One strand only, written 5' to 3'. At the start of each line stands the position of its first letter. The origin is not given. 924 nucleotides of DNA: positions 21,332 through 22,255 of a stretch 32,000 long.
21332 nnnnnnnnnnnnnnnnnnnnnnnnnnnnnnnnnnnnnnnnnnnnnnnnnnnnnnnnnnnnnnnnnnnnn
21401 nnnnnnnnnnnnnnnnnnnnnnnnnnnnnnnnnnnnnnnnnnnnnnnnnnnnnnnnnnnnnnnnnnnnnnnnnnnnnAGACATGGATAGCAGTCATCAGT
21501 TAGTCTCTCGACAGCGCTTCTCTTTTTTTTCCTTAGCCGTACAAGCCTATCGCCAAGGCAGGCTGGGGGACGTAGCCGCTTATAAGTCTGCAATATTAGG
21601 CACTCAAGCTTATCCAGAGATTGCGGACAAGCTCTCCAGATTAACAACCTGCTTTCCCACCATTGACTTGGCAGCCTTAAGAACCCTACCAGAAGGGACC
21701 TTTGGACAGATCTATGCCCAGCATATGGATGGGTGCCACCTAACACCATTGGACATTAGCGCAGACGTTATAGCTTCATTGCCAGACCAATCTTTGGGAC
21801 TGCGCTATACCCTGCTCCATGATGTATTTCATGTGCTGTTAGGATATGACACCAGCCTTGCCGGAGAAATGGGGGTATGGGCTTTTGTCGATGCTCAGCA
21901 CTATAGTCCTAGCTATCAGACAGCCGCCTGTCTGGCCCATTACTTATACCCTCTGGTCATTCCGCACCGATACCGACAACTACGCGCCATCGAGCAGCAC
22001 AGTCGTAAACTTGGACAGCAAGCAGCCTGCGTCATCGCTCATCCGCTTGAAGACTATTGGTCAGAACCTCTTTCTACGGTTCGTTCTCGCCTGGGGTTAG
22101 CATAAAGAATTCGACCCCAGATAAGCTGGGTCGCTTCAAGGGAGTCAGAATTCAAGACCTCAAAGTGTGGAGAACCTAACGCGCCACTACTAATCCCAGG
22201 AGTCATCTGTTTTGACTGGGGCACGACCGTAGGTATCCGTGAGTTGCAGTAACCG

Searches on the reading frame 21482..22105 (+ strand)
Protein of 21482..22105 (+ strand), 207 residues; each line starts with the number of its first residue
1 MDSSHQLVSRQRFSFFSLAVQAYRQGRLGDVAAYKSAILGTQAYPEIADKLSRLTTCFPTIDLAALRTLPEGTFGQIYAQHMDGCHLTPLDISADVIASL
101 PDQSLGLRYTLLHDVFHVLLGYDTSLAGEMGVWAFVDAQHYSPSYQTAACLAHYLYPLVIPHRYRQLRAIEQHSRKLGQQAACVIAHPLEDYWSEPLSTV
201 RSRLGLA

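Call 3: search_protein_families(library=pfam, proteins=[window:21482-22105:+], max_evalue=0.1)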
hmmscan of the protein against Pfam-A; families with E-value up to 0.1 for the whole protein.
window:21482-22105:+ (207 aa): 1 family
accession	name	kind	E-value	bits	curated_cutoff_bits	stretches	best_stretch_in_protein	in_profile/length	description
PF05019.18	Coq4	-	2.5e-16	60.1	22.9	1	60-206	72-217/221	Coenzyme Q (ubiquinone) biosynthesis protein Coq4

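Call 4: search_protein_families(library=padloc, proteins=[window:21482-22105:+], max_evalue=0.1)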
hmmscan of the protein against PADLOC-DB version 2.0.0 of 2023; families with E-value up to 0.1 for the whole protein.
window:21482-22105:+ (207 aa): 0 families

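Call 26: find_homologous_proteins(query=window:21482-22102:+, max_evalue=1e-30)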
Query window:21482-22102:+ (207 aa): 32 proteins with E <= 1e-30 among 291 candidates.
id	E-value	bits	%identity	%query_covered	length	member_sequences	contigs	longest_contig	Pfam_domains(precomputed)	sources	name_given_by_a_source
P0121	4.7e-123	426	92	100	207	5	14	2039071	PF05019.19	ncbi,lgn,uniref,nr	ncbi:Coq4 family protein [Acaryochloris sp. CCMEE 5410]|uniref:Coq4 family protein n=1 Tax=Acaryochl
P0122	3.8e-121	420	90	100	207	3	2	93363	PF05019.19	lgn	-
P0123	8.6e-120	416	90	100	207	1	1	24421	PF05019.19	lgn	-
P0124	1.2e-119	415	89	100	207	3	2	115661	PF05019.19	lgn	-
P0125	2.7e-119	414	90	100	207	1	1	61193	PF05019.19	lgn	-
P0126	6.7e-119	413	90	100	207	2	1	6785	PF05019.19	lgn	-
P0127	3.2e-118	411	89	100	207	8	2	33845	PF05019.19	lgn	-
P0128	6.4e-118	410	88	100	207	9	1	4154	PF05019.19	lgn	-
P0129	1.2e-116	405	88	100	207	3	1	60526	PF05019.19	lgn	-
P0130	3.0e-116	404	87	100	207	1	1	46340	PF05019.19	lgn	-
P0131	1.2e-115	402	87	100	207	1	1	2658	PF05019.19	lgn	-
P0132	1.3e-114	399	86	100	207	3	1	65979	PF05019.19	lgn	-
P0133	4.3e-113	394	88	95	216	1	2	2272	PF05019.19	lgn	-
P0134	9.9e-112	389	84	100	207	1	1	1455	PF05019.19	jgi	-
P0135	6.5e-89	315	71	94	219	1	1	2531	PF05019.19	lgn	-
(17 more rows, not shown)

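Call 27: find_encoding_contigs(protein=P0121, flank=10000, max_places=6)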
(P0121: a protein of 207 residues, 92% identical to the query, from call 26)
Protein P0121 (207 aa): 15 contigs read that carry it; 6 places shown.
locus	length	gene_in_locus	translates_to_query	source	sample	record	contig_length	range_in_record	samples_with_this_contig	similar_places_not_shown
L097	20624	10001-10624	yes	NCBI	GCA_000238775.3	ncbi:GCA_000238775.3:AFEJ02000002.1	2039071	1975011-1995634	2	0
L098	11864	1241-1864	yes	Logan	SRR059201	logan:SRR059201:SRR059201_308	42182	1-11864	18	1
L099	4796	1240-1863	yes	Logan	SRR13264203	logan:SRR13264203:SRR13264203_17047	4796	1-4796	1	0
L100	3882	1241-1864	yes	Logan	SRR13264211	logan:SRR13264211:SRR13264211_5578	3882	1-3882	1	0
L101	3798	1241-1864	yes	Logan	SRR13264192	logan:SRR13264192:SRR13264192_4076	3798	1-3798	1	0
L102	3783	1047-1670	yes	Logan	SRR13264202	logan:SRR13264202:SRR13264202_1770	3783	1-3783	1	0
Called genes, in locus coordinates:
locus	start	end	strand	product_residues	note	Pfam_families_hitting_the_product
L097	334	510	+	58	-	-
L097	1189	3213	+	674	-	PF02378:PTS_EIIC, PF00563:EAL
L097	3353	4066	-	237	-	PF05170:AsmA, PF05359:DUF748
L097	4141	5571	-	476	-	PF03446:NAD_binding_2, PF00393:6PGD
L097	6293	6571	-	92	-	-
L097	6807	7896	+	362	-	PF13808:DDE_Tnp_1_assoc, PF01609:DDE_Tnp_1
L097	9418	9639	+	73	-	-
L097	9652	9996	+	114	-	PF05685:Uma2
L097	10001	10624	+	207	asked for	PF05019:Coq4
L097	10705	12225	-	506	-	PF02446:Glyco_hydro_77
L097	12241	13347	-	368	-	PF01266:DAO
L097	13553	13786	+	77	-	PF14217:DUF4327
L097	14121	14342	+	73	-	-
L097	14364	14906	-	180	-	PF12046:CCB1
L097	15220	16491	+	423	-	PF00140:Sigma70_r1_2, PF04542:Sigma70_r2, PF04539:Sigma70_r3, PF04545:Sigma70_r4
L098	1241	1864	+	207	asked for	PF05019:Coq4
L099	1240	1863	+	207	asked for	PF05019:Coq4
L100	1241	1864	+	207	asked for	PF05019:Coq4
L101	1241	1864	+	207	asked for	PF05019:Coq4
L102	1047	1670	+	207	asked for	PF05019:Coq4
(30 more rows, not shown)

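Call 28: find_encoding_contigs(protein=P0124, flank=10000, max_places=3)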
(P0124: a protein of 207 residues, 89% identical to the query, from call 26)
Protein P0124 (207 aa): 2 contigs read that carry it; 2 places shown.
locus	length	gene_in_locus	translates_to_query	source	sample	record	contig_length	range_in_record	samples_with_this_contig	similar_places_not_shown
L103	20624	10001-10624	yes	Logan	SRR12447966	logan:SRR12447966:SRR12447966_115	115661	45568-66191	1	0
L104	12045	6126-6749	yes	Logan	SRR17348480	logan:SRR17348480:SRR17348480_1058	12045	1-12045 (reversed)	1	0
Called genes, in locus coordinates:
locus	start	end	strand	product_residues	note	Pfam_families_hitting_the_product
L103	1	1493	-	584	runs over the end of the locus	PF00496:SBP_bac_5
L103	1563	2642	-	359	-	PF03150:CCP_MauG, PF00034:Cytochrom_C (weak)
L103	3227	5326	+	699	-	PF02378:PTS_EIIC, PF00563:EAL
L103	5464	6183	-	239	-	PF05170:AsmA, PF05359:DUF748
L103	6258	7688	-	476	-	PF03446:NAD_binding_2, PF00393:6PGD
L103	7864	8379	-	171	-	-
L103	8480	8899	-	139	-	-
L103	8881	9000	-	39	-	-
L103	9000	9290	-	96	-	-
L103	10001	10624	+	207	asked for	PF05019:Coq4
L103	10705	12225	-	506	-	PF02446:Glyco_hydro_77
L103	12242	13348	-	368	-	PF01266:DAO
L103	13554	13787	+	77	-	PF14217:DUF4327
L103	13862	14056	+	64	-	-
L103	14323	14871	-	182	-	PF12046:CCB1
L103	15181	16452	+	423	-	PF00140:Sigma70_r1_2, PF04542:Sigma70_r2, PF04539:Sigma70_r3, PF04545:Sigma70_r4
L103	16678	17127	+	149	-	PF01475:FUR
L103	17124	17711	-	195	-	PF04336:ACP_PD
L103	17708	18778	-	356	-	-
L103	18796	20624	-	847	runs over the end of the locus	PF00343:Phosphorylase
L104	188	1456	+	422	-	PF02378:PTS_EIIC, PF00563:EAL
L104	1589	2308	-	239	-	PF05170:AsmA, PF05359:DUF748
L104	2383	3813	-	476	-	PF03446:NAD_binding_2, PF00393:6PGD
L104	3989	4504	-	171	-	-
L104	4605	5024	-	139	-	-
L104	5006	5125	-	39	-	-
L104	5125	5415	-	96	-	-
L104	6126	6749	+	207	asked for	PF05019:Coq4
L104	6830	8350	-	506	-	PF02446:Glyco_hydro_77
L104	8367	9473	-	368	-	PF01266:DAO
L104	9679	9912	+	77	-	PF14217:DUF4327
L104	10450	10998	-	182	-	PF12046:CCB1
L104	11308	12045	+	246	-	?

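Call 33: search_protein_families(library=padloc, proteins=[L103:7864-8379:-, L103:8480-8899:-, L103:9000-9290:-], max_evalue=0.01)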
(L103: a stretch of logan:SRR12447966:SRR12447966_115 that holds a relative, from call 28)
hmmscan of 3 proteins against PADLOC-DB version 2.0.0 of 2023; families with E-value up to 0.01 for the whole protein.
L103:7864-8379:- (171 aa): 0 families

L103:8480-8899:- (139 aa): 0 families

L103:9000-9290:- (96 aa): 0 families

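Call 34: search_protein_families(library=pfam, proteins=[L103:7864-8379:-, L103:8480-8899:-, L103:9000-9290:-], max_evalue=0.01)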
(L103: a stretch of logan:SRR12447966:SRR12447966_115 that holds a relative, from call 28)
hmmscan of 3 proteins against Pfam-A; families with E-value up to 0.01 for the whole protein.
L103:7864-8379:- (171 aa): 0 families

L103:8480-8899:- (139 aa): 0 families

L103:9000-9290:- (96 aa): 0 families
